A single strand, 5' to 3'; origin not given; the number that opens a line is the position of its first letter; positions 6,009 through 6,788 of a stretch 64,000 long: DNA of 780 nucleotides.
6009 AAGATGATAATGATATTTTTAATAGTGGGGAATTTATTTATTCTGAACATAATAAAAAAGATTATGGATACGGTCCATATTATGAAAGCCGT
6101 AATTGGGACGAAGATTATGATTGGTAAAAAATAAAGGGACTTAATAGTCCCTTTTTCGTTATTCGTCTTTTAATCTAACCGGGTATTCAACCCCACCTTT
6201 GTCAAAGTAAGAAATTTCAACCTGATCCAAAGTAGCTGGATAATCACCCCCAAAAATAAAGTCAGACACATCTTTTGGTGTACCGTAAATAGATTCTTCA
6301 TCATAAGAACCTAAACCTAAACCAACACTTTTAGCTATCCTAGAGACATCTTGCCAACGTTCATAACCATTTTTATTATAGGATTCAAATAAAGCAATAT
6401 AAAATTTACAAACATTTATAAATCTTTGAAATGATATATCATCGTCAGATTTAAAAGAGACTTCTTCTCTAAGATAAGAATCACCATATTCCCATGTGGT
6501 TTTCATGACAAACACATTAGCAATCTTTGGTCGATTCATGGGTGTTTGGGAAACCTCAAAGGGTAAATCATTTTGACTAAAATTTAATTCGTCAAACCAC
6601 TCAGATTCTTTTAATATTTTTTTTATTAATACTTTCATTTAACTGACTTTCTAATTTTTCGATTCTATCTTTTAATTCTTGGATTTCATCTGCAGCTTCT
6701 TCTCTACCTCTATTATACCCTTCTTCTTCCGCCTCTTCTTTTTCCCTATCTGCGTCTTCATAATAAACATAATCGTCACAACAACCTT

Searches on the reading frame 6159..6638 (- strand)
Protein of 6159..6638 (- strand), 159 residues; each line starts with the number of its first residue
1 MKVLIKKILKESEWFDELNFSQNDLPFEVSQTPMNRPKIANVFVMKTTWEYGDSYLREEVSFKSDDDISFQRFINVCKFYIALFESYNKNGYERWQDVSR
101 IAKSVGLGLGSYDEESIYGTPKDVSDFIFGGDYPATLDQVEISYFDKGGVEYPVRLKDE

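Call 43: search_protein_families(library=phrogs, proteins=[window:6159-6638:-], max_evalue=0.01)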
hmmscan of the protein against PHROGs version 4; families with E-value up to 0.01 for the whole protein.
window:6159-6638:- (159 aa): 1 family
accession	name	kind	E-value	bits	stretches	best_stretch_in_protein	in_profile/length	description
phrog_8562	-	unknown function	0.0073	17.5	1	35-157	10-129/173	-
